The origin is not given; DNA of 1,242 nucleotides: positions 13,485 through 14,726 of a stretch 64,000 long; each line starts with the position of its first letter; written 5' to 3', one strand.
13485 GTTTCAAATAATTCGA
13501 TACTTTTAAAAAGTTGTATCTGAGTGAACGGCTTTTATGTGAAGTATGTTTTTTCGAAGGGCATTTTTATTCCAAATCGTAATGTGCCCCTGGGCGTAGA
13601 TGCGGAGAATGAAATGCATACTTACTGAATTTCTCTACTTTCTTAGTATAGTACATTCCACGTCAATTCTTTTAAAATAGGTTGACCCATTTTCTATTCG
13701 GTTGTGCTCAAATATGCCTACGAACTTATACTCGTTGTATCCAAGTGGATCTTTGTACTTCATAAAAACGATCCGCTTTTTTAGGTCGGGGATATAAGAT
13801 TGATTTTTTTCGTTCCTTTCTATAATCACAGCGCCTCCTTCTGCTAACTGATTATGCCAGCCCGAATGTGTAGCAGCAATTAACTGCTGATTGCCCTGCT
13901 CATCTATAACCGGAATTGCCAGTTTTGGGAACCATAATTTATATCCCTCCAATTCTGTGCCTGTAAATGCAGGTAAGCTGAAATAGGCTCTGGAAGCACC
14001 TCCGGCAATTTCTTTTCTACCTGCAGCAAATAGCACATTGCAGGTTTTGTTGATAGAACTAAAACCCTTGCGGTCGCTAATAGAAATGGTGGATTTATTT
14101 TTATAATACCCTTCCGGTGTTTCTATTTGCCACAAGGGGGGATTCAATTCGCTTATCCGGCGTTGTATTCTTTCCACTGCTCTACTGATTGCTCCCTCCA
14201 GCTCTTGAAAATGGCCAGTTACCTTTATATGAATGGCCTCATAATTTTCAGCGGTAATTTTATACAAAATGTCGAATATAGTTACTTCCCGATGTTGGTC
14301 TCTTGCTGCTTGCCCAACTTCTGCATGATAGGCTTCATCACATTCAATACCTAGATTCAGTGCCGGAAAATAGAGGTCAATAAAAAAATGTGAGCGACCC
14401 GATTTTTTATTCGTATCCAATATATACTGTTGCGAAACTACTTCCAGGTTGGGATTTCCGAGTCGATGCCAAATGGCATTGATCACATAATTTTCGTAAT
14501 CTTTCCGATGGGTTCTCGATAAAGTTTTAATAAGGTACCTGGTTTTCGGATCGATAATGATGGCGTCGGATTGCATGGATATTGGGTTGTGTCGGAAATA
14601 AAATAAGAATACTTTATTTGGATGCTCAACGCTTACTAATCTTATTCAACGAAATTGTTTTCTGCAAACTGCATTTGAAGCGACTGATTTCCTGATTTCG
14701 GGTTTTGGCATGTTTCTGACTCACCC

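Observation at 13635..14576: Standalone PvuRts1I/AbaSI-family nuclease against hydroxymethylcytosine DNA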

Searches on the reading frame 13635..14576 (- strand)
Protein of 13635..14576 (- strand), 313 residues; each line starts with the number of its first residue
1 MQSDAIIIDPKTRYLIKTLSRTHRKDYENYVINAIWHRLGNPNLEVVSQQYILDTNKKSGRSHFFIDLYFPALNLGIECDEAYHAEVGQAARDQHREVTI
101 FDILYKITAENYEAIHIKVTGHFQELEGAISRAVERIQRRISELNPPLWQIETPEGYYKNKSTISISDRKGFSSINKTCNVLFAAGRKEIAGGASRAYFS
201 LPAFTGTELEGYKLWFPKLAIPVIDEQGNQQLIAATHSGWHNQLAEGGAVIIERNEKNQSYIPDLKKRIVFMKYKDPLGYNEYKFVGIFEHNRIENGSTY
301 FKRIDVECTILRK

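Call 3: search_protein_families(library=pfam, proteins=[window:13635-14576:-], max_evalue=1)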
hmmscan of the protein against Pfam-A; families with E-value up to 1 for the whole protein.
window:13635-14576:- (313 aa): 4 families
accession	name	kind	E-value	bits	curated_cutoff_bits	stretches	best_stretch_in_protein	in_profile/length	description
PF21598.3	PvuRts1I-like_N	-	2.4e-28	99.3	27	1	13-137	2-130/131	Restriction endonuclease PvuRts1 I-like, N-terminal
PF18491.7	SRA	-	1.3e-20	74.2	30.2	1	157-309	1-144/145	SET and RING associated domain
PF18741.7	MTES_1575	-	0.038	14.5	38.2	1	55-104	16-70/96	REase_MTES_1575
PF18822.6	CdvA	-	0.2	12.1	30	1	107-152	15-60/123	CdvA-like coiled-coil domain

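Call 4: search_protein_families(library=ncbifam, proteins=[window:13635-14576:-], max_evalue=1)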
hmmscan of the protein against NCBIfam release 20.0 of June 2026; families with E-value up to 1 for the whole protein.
window:13635-14576:- (313 aa): 1 family
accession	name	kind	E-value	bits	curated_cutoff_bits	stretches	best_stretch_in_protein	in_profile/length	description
NF041524.1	Gltr_6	subfamily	0.028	14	250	1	222-272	103-151/226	family 6 glucosyltransferase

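Call 5: search_solved_structures(query=window:13635-14576:-, max_evalue=10, show_alignments=3)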
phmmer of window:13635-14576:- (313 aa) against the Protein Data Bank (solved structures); distinct sequences matched with E-value up to 10: 11.
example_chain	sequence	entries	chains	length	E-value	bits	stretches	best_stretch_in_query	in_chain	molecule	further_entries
4par_B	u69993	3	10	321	2.5e-14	56.6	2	12-115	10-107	Uncharacterized protein AbaSI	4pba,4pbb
4oq2_A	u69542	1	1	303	3.5e-14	56.1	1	11-101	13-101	Restriction endonuclease PvuRts1 I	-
4oky_C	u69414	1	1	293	3.9e-14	55.9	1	11-101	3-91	Restriction endonuclease PvuRts1 I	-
1qrn_E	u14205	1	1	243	0.73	12.3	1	150-218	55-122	T-CELL RECEPTOR, BETA CHAIN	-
1qsf_E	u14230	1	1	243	0.9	12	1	150-218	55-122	HUMAN T-CELL RECEPTOR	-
1qse_E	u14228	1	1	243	0.9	12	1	150-218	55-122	PROTEIN (human T-Cell receptor)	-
3h9s_E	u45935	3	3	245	0.91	12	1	150-218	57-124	TRBV6-5 protein | A6 TCR beta chain | A6 beta chain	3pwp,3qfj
1ao7_E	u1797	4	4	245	0.92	12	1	150-218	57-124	T CELL RECEPTOR BETA | A6-Tcr | A6 TCR beta chain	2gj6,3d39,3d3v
3qh3_B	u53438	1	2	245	0.92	12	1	150-218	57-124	A6 beta chain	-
7amq_B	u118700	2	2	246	0.92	12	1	150-218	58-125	Human A6 T-cell receptor beta chain TRBC1 | Human A6 T-cell receptor beta chain TRBC2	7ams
7amp_B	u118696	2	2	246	1.3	11.5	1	150-220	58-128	Beta chain 1 of A6 T-cell receptor TRBC1 | Human T-cell receptor beta chain TRBC2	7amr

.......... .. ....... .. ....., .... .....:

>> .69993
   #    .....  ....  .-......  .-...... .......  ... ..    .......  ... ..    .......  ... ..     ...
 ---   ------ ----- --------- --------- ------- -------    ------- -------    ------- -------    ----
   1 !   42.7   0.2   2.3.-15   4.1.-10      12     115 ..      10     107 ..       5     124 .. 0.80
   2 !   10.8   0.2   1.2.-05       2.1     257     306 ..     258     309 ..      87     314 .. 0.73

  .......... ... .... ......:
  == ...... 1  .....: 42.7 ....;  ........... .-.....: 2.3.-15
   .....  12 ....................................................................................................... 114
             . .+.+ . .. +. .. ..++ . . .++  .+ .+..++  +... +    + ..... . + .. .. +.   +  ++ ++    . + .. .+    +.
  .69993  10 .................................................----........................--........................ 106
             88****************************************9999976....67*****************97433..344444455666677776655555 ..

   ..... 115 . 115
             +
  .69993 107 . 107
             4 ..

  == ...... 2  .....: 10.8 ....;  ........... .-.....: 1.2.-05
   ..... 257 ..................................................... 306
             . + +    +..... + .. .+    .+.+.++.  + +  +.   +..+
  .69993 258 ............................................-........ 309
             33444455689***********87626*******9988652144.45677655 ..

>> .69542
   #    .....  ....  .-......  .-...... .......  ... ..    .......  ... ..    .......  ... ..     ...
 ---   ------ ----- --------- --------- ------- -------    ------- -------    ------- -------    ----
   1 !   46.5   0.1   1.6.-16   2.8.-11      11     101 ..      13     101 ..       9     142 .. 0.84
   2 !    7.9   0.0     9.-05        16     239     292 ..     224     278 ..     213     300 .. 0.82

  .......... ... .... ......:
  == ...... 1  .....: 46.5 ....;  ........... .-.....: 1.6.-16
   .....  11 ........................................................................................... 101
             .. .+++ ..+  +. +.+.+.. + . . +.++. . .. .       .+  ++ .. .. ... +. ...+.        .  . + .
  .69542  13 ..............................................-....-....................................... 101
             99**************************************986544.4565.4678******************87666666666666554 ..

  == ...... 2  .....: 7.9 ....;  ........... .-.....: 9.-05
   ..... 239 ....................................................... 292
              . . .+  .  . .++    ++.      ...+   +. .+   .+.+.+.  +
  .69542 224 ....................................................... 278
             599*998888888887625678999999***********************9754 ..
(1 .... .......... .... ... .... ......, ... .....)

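Call 6: find_homologous_proteins(query=window:13635-14576:-)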
Query window:13635-14576:- (313 aa): 409 proteins with E <= 0.001 among 1223 candidates; the best 120 are listed.
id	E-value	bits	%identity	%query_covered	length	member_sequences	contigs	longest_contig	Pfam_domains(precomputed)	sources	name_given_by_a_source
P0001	2.3e-210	715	100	100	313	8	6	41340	PF21598.4,PF18491.8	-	-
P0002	3.1e-200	682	96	100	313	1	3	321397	PF21598.4,PF18491.8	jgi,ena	jgi:hypothetical protein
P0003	8.0e-186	635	87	100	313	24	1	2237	PF21598.4,PF18491.8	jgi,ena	jgi:hypothetical protein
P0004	1.1e-183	628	86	99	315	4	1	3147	PF21598.4,PF18491.8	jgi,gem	-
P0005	3.8e-157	540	75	100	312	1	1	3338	PF21598.4,PF18491.8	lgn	-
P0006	1.6e-154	532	73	100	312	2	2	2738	PF21598.4,PF18491.8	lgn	-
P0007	1.3e-135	470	68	98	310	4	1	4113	PF21598.4,PF18491.8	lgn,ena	-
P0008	1.8e-127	443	63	98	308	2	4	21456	PF21598.4,PF18491.8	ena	-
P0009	1.1e-126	440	63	99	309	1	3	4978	PF21598.4,PF18491.8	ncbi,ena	-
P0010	2.6e-125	436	64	98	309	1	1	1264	PF21598.4,PF18491.8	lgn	-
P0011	2.7e-123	429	62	98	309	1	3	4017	PF21598.4,PF18491.8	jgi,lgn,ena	-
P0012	1.2e-122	427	60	98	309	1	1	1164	PF21598.4,PF18491.8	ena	-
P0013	2.0e-122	426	63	98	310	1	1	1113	PF21598.4,PF18491.8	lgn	-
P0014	2.2e-121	423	61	98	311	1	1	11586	PF21598.4,PF18491.8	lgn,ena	-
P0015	2.4e-121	423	60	98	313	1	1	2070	PF21598.4,PF18491.8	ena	-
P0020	2.4e-119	416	60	98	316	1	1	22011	PF21598.4,PF18491.8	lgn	-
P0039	1.2e-92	329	53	98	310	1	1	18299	PF21598.4,PF18491.8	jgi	jgi:very-short-patch-repair endonuclease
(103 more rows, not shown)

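Call 14: search_solved_structures(query=A1, max_evalue=0.01, show_alignments=2)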
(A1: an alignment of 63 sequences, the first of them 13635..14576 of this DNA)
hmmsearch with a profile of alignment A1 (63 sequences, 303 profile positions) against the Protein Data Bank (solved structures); distinct sequences matched with E-value up to 0.01: 3.
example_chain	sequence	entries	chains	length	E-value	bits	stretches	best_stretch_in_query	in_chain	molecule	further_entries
4par_B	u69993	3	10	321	5e-44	154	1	5-299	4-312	Uncharacterized protein AbaSI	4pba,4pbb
4oq2_A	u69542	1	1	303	7e-42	147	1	7-300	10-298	Restriction endonuclease PvuRts1 I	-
4oky_C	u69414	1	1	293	1.4e-41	146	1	9-300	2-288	Restriction endonuclease PvuRts1 I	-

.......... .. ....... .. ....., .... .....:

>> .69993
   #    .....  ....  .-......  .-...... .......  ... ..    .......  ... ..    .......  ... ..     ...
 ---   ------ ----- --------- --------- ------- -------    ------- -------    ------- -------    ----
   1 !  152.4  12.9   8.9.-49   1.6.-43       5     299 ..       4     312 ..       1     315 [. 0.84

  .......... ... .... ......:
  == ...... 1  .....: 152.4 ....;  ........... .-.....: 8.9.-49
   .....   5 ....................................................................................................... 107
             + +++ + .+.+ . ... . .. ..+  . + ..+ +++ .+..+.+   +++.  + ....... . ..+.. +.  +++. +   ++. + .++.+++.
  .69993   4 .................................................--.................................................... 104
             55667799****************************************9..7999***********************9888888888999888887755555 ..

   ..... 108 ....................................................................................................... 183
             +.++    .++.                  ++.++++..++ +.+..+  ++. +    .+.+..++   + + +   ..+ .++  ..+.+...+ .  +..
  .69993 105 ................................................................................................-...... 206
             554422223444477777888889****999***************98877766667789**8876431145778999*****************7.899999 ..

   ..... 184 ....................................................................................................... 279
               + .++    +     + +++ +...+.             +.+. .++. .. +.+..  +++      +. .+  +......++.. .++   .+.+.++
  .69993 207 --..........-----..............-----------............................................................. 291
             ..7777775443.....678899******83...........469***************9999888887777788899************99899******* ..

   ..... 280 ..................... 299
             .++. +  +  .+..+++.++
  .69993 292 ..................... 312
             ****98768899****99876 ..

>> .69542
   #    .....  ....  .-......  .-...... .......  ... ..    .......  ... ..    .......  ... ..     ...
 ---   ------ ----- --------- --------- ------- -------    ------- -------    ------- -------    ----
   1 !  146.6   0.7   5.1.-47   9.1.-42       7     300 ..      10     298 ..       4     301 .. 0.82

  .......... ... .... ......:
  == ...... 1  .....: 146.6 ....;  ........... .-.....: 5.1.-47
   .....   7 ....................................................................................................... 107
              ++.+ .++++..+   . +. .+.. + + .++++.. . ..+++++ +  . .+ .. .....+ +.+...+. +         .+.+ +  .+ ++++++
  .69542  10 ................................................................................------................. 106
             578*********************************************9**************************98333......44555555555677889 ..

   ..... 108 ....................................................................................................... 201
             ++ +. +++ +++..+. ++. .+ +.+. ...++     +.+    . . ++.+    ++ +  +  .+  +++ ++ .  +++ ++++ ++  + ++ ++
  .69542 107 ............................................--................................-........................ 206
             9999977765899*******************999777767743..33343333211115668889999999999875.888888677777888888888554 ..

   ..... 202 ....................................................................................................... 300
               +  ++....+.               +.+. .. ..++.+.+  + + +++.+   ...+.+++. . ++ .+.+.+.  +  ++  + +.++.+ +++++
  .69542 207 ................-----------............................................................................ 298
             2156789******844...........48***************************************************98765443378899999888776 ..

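Call 22: find_related_loci(query=A1, collection=genome_contigs, flank=6000)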
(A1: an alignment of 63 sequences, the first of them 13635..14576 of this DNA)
Query A1 (313 aa) in genome_contigs; peptide patterns used: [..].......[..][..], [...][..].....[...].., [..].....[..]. (x = any residue, [..] = any of these).
168 stretches matched a pattern; 88 encode a relative of the query (tblastn E <= 1e-3); the best 80 are kept; 80 distinct loci.
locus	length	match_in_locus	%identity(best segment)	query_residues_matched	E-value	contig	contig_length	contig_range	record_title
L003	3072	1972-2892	63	4-312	4e-139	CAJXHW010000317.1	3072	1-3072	MAG TPA_asm: uncultured Kordia sp. isolate SRR3646399_bin.5_MetaBAT_v2.12.1_MAG genome assembly, contig: NODE_4891_lengt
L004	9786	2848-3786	86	1-313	0e+0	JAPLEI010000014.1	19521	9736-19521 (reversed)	MAG: Bacteroidetes bacterium isolate LacPavin_0419_WC53_MAG_42_9 LacPavin_0419_WC53_scaffold_141230, whole genome shotgu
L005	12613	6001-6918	52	6-313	3e-99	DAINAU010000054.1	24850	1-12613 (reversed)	MAG TPA_asm: bacterium isolate CTOTU18567 NODE_1823_length_24850_cov_8.918088, whole genome shotgun sequence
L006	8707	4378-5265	38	8-312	1e-61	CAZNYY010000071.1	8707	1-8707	MAG TPA_asm: uncultured Oscillospiraceae bacterium isolate binchicken_co173_416 genome assembly, contig: NODE_27076_leng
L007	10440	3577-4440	38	8-305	5e-60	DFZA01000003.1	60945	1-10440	MAG TPA_asm: Peptococcaceae bacterium UBA4068 UBA4068_contig_13312, whole genome shotgun sequence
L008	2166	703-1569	39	8-305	2e-59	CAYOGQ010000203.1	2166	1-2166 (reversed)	MAG TPA_asm: uncultured Ruminococcus sp. isolate SRP263991_co1_27 genome assembly, contig: NODE_88870_length_2166_cov_3.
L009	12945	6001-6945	38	6-311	2e-57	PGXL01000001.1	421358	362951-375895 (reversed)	MAG: Tenericutes bacterium HGW-Tenericutes-2 bjp_ig2102_scaffold_8, whole genome shotgun sequence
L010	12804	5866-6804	38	9-312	9e-56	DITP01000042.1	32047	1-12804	MAG TPA_asm: Acholeplasmataceae bacterium UBA6181 UBA6181_contig_105324, whole genome shotgun sequence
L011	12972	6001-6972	39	1-312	2e-55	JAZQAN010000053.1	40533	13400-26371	MAG: Clostridia bacterium isolate T1900044642_TS20190108.MAGScoT_cleanbin_000091 SGB_1291_k141_204954, whole genome shot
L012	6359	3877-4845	38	1-312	2e-54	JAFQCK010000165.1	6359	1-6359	MAG: Lachnospiraceae bacterium isolate RGIG1692 Goat_Cecum-2__c792834, whole genome shotgun sequence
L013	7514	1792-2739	37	5-313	9e-54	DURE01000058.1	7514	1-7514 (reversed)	MAG TPA_asm: Clostridiales bacterium isolate AS08sgBPME_67 287673_AS08, whole genome shotgun sequence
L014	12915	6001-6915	40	5-313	4e-52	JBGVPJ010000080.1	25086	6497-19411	MAG: Faecousia sp. isolate fecal_MAG_190 fecal_MAG_190_contig_0080, whole genome shotgun sequence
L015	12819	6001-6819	39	11-289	3e-51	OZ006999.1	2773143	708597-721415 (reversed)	MAG: uncultured Atopobiaceae bacterium isolate 6730_HET_VAC_s3.ctg000004l_hifiasm_large MAG genome assembly, chromosome:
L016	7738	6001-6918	37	5-303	5e-51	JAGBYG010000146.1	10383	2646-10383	MAG: Clostridia bacterium isolate RGIG9556 Yak_Colon-3__c611960, whole genome shotgun sequence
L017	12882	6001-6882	37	11-312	2e-49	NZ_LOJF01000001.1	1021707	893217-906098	Tractidigestivibacter scatoligenes strain SK9K4 contig_1, whole genome shotgun sequence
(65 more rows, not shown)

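Call 23: find_encoding_contigs(protein=P0002, flank=8000, max_places=3)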
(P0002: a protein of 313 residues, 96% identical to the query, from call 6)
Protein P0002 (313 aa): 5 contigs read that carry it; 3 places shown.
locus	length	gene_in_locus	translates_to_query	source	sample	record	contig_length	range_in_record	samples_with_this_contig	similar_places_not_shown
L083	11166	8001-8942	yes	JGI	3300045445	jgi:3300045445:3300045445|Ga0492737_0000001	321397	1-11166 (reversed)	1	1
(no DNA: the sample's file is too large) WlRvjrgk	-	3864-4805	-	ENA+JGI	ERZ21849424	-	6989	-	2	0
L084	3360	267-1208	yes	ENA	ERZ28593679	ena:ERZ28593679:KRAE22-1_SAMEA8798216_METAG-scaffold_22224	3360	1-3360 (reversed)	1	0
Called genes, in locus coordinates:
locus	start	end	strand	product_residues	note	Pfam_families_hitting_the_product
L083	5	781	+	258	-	PF00005:ABC_tran, PF13304:AAA_21 (faint)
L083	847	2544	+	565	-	-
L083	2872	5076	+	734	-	PF00141:peroxidase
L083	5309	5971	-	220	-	PF00072:Response_reg, PF00196:GerE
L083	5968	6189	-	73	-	-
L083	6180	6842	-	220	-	-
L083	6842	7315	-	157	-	-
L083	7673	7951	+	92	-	PF10985:DUF2805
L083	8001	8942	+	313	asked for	PF21598:PvuRts1I-like_N, PF18491:SRA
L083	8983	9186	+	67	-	-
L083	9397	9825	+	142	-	-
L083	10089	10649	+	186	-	PF08002:DUF1697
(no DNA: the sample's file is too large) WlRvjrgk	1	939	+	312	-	?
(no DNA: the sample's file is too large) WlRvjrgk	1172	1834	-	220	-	PF00072:Response_reg, PF00196:GerE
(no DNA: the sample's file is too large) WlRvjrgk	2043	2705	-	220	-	-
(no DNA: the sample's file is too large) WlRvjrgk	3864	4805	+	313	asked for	PF21598:PvuRts1I-like_N, PF18491:SRA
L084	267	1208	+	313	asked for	PF21598:PvuRts1I-like_N, PF18491:SRA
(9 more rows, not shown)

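Call 25: predict_structure(alignment_id=A1)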
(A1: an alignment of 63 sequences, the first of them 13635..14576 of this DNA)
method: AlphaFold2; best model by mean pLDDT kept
length: 313 residues; sequences in the alignment: 63
mean_pLDDT: 82.5   pTM: 0.77
mean pLDDT of the five models: 82.5, 79.9, 78.8, 77.9, 77.4
residues with pLDDT >= 90: 141; 70-90: 96; 50-70: 73; < 50: 3
segments of 3 or more residues with pLDDT < 50: 1-3
pLDDT, mean of each block of 10 residues (from residue 1): 61 86 79 94 85 59 75 89 56 55 63 87 94 97 92 92 92 93 88 72 95 90 64 70 85 87 94 77 93 94 97 87
secondary structure, 60 per line:
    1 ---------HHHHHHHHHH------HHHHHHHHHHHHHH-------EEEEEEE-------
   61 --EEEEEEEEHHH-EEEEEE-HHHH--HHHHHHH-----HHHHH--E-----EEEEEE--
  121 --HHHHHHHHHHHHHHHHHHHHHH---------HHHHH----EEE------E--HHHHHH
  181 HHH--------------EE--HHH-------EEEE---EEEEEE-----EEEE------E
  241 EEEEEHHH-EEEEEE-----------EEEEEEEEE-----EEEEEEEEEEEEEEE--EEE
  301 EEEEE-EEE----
elements in order: H10-19 H26-39 E47-53 E63-70 E75-80 H82-85 H88-94 H100-104 E113-118 H123-144 H154-158 E163-165 H175-183 E212-215 E219-224 E230-233 E240-245 E250-255 E267-275 E281-295 E298-305 E307-309

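Call 29: fold_search(model_id=the predicted structure, library=pdb)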
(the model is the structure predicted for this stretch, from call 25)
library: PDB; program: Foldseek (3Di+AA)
matches with E <= 10: 227; with E <= 0.001: 5
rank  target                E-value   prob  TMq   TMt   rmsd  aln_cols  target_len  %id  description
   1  4par_C                1.0e-18  1.00  0.59  0.59   6.1       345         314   23  The 5-Hydroxymethylcytosine-Specific Restriction Enzyme AbaSI in a Complex with Product-like DNA (released 2014-06-25)
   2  4par_B                1.3e-18  1.00  0.60  0.60   6.0       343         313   23  The 5-Hydroxymethylcytosine-Specific Restriction Enzyme AbaSI in a Complex with Product-like DNA (released 2014-06-25)
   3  4oq2                  1.4e-18  1.00  0.66  0.69   5.0       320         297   22  5hmC specific restriction endonuclease PvuRTs1I (released 2014-03-12)
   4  4par_A                4.2e-18  1.00  0.60  0.60   5.8       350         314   23  The 5-Hydroxymethylcytosine-Specific Restriction Enzyme AbaSI in a Complex with Product-like DNA (released 2014-06-25)
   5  4oky                  3.4e-17  1.00  0.62  0.67   5.3       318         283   21  Crystal structure of PvuRts1I, a 5-hydroxymethylcytosine DNA restriction endonuclease (released 2014-09-10)
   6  9dou_A                4.4e-02  0.44  0.17  0.07  15.0       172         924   12  Taeniopygia guttata R2 retrotransposon (R2Tg) initiating target-primed reverse transcription (released 2025-05-21)
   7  9g6k_L9               6.2e-02  0.90  0.22  0.16   7.3       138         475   12  LSU structure derived from the LSU sample of the mitoribosome from T. gondii. (released 2024-12-11)
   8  9g6k_Li               1.5e-01  0.60  0.19  0.14  10.0       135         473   13  LSU structure derived from the LSU sample of the mitoribosome from T. gondii. (released 2024-12-11)
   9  3h4r                  1.7e-01  0.15  0.15  0.19  18.4       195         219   14  Crystal structure of E. coli RecE exonuclease (released 2009-05-26)
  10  8q43_A                2.9e-01  0.47  0.18  0.14   9.0       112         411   16  Crystal structure of cA4-bound Can2 (E341A) in complex with oligo-C DNA (released 2023-11-22)
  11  8ps5_A                2.9e-01  0.15  0.17  0.13  14.5       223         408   12  Escherichia coli SduA complex bound to DNA (released 2025-01-22)
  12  8iby_C                3.3e-01  0.23  0.18  0.08  13.3       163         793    8  Structure of R2 with 5'ORF (released 2023-09-20)
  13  8q3y_A                3.5e-01  0.38  0.18  0.14   9.5       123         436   13  Crystal structure of apo Can2 from Thermoanaerobacter brockii (released 2023-11-22)
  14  5mqf_A                4.2e-01  0.04  0.13  0.03  19.5       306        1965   13  Cryo-EM structure of a human spliceosome activated for step 2 of splicing (C* complex) (released 2017-03-22)
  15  4nj5                  5.0e-01  0.10  0.13  0.09  15.7       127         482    9  Crystal structure of SUVH9 (released 2014-01-22)
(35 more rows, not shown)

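Call 41: search_protein_families(library=padloc, proteins=[window:13635-14576:-, L083:9397-9825:+], max_evalue=0.01)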
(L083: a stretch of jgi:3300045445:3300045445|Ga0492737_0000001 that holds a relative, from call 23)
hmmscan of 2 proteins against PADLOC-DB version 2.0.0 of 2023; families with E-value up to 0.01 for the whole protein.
window:13635-14576:- (313 aa): 2 families
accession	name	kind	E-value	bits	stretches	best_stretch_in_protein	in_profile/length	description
PDLC03210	mREase_II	-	2.2e-46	156.5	1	10-310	3-286/294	Type II methyl-directed restriction enzyme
PDLC03211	mREase_II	-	8.7e-43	144.8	1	11-294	3-289/312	Type II methyl-directed restriction enzyme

L083:9397-9825:+ (142 aa): 1 family
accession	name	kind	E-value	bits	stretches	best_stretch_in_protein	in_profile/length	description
PDLC04832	PDC-S03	-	0.0095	13.7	0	12-86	42-122/188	-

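Call 54: find_related_loci(query=A1, collection=viral_contigs, flank=5000)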
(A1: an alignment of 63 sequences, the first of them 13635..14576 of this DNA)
Query A1 (313 aa) in viral_contigs; peptide patterns used: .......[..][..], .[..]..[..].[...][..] (x = any residue, [..] = any of these).
59 stretches matched a pattern; 6 encode a relative of the query (tblastn E <= 1e-3); 6 distinct loci.
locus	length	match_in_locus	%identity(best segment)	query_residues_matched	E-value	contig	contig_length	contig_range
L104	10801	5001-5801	38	7-292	3e-50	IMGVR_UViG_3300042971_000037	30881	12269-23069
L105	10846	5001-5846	33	1-298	4e-42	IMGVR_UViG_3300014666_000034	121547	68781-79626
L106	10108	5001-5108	49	66-106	8e-7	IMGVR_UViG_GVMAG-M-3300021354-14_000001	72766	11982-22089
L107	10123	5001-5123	44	43-97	2e-6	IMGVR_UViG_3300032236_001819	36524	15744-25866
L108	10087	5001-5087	47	66-99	3e-5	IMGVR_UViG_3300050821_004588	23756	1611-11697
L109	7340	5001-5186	28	16-97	5e-5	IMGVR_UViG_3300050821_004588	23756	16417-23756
